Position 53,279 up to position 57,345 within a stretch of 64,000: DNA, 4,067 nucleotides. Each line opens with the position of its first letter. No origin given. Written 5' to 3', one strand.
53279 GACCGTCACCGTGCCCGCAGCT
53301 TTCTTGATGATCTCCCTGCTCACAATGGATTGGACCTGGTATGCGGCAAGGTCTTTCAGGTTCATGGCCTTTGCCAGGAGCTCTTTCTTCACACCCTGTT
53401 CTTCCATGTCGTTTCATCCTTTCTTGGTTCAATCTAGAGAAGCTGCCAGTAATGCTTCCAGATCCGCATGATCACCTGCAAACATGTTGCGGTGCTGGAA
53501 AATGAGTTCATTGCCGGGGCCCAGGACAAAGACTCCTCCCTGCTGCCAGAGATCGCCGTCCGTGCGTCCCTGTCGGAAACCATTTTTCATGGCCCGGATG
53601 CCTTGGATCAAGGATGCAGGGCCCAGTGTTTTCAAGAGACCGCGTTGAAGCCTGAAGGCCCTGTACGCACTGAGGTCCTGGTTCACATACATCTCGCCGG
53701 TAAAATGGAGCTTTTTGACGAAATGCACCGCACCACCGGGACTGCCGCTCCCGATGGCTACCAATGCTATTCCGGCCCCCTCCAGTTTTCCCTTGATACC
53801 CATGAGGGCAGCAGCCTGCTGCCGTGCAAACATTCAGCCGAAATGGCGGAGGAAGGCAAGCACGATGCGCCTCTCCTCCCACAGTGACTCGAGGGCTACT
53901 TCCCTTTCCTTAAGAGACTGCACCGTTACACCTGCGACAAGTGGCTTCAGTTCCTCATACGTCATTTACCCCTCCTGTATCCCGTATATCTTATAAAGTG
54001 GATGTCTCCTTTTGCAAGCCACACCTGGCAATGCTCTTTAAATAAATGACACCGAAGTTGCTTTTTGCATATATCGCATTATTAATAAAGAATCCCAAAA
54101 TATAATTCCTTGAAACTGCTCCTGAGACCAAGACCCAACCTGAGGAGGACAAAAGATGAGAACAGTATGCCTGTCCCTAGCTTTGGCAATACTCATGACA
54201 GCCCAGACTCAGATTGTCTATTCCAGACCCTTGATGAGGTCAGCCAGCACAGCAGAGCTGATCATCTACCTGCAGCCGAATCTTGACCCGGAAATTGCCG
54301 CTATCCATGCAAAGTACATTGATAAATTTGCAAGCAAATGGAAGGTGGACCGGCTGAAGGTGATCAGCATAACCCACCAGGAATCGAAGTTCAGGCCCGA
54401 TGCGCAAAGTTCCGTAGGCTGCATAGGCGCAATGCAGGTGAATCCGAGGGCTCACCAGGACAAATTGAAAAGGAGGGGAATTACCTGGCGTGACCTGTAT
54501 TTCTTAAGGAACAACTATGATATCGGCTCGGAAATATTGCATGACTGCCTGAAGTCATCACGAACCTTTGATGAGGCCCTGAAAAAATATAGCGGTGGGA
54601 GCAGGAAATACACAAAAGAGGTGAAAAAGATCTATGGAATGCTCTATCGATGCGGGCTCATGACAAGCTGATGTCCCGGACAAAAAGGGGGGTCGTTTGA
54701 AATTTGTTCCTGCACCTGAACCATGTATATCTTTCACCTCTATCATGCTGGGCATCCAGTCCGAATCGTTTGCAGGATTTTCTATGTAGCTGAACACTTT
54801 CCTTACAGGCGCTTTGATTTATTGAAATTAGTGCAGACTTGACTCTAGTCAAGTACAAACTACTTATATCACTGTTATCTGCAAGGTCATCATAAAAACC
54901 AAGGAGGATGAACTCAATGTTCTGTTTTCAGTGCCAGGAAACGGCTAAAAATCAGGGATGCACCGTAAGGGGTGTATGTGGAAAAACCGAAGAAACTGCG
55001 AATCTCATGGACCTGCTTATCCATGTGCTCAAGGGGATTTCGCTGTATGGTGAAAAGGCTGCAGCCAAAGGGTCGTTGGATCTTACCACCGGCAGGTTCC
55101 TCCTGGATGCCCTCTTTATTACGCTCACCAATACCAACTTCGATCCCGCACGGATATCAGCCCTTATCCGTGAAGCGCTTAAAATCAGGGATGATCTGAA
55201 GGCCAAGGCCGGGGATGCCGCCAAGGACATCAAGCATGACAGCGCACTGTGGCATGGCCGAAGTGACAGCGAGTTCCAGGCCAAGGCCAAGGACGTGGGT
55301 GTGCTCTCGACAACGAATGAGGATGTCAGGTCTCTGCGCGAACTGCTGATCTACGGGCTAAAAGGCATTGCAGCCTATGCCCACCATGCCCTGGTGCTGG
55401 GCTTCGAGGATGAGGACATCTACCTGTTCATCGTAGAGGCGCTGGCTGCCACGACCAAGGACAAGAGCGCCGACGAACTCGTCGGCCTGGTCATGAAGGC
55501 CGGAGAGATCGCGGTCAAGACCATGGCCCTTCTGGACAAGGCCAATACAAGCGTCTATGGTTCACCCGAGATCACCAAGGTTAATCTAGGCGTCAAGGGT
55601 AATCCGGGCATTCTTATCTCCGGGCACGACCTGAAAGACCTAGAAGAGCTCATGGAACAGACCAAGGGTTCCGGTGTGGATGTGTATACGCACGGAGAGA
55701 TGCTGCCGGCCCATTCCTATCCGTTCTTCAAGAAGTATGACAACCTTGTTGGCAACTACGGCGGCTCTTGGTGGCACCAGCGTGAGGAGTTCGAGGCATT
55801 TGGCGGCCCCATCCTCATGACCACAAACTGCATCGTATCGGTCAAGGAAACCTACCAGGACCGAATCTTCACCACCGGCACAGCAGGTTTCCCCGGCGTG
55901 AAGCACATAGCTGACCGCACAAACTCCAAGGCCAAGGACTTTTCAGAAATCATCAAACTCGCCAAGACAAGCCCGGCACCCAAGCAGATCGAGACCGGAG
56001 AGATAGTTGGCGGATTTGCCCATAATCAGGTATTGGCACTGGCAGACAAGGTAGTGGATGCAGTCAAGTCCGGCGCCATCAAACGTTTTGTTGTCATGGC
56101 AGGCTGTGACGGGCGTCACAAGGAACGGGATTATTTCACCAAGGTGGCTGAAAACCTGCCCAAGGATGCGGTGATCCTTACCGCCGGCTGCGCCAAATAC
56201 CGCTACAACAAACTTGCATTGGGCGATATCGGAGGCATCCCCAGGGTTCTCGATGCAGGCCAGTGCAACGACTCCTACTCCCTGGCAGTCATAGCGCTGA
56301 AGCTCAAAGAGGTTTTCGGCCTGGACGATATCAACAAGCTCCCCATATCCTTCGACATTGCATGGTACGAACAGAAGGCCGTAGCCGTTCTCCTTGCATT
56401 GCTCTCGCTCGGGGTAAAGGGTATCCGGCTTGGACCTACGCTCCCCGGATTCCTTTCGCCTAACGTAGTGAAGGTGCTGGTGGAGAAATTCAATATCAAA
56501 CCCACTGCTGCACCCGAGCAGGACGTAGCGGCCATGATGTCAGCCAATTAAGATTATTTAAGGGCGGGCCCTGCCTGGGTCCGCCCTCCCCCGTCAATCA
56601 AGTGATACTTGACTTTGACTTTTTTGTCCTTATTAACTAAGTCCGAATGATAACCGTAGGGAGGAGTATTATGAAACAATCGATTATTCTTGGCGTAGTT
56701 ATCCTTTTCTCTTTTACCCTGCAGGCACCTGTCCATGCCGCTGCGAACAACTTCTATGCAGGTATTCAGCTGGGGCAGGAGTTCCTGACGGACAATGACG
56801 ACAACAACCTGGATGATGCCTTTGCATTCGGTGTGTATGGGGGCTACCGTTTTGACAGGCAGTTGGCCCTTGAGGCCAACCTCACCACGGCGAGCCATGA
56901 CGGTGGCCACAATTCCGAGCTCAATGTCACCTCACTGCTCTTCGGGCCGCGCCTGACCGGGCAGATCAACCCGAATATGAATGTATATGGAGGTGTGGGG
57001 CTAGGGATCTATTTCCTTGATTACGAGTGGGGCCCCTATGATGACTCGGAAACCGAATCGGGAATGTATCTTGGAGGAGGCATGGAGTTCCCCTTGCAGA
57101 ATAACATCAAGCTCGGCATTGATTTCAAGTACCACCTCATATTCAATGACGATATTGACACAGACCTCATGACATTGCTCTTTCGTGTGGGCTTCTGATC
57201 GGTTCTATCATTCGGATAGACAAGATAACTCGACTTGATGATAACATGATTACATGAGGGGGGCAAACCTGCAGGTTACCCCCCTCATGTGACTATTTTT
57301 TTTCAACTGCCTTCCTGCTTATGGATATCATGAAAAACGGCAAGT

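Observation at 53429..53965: Unannotated selenocysteine: PRXL2/AhpC-TSA-like protein with UGA at the redox Cys and a SECIS-like hairpin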

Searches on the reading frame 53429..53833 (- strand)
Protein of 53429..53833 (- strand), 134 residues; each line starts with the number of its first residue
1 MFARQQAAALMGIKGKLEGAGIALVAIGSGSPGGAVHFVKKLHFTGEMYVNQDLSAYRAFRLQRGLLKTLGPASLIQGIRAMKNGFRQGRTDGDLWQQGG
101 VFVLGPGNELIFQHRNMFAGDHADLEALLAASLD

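Call 7: search_protein_families(library=pfam, proteins=[window:53432-53833:-], max_evalue=0.01)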
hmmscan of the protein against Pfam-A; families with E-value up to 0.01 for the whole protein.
seq(134 aa): 1 family
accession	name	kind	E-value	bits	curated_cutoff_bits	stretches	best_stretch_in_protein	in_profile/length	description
PF13911.12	AhpC-TSA_2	-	3.7e-21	76.1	27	1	15-116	7-112/114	AhpC/TSA antioxidant enzyme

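Call 13: find_encoding_contigs(protein=window:53429-53833:-, flank=10000, max_places=4)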
Protein window:53429-53833:- (134 aa): no gene with exactly this product is on record in the collection.

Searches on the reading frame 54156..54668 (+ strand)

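Call 34: search_protein_families(library=pfam, proteins=[window:54156-54668:+], max_evalue=0.001)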
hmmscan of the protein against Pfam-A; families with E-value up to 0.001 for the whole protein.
window:54156-54668:+ (171 aa): 1 family
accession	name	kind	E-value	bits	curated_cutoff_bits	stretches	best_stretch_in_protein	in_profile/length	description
PF01464.25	SLT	-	2.8e-12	46.7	21.3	1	54-158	2-107/117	Transglycosylase SLT domain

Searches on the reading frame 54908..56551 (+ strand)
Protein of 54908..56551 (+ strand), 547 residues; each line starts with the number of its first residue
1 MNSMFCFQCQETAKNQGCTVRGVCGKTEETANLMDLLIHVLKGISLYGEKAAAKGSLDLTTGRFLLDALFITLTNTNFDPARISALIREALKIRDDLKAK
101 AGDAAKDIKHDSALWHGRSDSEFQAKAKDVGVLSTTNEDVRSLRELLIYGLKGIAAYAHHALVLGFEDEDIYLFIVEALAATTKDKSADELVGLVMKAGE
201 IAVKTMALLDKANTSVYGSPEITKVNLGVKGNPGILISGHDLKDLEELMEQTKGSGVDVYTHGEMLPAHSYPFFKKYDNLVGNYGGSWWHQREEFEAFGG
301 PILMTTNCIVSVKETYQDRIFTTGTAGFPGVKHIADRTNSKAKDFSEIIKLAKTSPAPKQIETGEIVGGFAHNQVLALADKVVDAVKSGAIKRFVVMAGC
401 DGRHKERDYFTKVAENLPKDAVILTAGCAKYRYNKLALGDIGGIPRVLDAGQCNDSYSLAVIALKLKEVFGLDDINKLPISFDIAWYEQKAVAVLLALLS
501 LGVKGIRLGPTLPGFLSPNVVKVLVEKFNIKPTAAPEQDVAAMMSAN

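Call 34: search_protein_families(library=pfam, proteins=[window:54908-56548:+], max_evalue=0.001)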
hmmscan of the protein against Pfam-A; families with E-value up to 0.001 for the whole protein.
window:54908-56548:+ (547 aa): 1 family
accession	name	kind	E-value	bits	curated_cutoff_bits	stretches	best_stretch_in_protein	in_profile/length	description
PF03063.25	Prismane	-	1.2e-174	582.3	27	1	4-540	1-512/513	Prismane/CO dehydrogenase family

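Call 48: find_encoding_contigs(protein=window:54908-56551:+, flank=3000, max_places=3)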
Protein window:54908-56551:+ (547 aa): no gene with exactly this product is on record in the collection.

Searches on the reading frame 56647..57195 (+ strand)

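Call 34: search_protein_families(library=pfam, proteins=[window:56647-57195:+], max_evalue=0.001)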
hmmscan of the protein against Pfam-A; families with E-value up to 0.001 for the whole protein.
window:56647-57195:+ (183 aa): 2 families
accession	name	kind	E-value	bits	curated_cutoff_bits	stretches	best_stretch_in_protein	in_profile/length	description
PF13505.12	OMP_b-brl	-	2.3e-22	80.5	28.7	1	18-174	4-166/175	Outer membrane protein beta-barrel domain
PF01389.23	OmpA_membrane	-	1.8e-10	41.3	21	1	32-170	2-156/180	OmpA-like transmembrane domain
